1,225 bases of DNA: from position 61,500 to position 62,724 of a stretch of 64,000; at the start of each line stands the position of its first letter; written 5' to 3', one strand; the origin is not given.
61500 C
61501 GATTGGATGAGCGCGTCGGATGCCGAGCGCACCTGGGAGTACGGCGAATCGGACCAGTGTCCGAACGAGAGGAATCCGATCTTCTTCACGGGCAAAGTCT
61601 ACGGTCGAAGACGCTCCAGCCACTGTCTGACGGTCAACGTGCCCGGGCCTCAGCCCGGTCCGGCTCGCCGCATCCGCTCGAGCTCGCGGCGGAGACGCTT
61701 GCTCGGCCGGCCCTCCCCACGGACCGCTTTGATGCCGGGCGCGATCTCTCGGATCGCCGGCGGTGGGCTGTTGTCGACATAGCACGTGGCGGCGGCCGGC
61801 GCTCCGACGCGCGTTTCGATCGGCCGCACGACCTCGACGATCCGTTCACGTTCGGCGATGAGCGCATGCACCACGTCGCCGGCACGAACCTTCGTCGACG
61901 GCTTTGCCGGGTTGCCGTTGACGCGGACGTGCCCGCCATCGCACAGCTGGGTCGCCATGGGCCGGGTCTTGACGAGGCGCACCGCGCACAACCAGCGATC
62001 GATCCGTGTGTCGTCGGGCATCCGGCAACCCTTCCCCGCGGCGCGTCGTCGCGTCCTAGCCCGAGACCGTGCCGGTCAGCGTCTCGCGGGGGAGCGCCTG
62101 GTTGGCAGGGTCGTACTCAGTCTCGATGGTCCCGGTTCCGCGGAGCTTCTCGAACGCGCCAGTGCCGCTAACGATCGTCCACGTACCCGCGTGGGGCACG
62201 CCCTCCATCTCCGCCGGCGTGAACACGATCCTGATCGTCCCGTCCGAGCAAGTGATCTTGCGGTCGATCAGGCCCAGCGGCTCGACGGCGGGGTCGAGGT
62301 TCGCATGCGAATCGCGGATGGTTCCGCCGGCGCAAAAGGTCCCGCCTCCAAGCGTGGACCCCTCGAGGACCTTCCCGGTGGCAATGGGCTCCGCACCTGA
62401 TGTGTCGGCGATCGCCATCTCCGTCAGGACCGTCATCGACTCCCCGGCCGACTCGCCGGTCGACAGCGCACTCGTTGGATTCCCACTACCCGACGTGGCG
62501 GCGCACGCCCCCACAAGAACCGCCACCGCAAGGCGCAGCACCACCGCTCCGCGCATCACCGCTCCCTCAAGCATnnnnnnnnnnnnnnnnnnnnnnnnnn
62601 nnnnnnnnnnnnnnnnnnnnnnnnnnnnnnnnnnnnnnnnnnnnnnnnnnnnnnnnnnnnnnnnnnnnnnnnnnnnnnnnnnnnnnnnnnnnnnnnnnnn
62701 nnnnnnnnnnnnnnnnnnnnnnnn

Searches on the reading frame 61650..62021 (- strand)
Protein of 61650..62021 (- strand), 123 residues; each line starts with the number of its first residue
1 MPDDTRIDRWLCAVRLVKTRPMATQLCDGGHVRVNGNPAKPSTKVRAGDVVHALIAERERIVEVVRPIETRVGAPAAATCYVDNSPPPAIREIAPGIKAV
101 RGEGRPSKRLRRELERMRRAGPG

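Call 75: search_protein_families(library=pfam, proteins=[window:61650-62021:-], max_evalue=0.01)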
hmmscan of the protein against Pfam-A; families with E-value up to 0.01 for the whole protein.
window:61650-62021:- (123 aa): 1 family
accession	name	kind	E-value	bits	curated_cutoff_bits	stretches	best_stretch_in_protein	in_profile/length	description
PF01479.30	S4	-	3e-15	56.1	22.8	1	6-51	2-48/48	S4 domain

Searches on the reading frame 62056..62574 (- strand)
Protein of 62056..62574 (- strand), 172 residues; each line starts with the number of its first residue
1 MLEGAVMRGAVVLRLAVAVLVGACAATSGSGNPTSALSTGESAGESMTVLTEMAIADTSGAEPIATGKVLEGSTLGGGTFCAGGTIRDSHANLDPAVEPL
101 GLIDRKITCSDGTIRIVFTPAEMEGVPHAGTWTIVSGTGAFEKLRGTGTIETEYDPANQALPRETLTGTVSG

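Call 75: search_protein_families(library=pfam, proteins=[window:62056-62574:-], max_evalue=0.01)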
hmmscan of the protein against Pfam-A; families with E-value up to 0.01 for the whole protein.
window:62056-62574:- (172 aa): 2 families
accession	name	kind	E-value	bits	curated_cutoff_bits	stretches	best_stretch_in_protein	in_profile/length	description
PF11528.13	DUF3224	-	0.0016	18.6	25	1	121-153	81-115/126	Protein of unknown function (DUF3224)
PF03018.19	Dirigent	-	0.0088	16.2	29.1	0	130-157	107-135/148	Dirigent-like protein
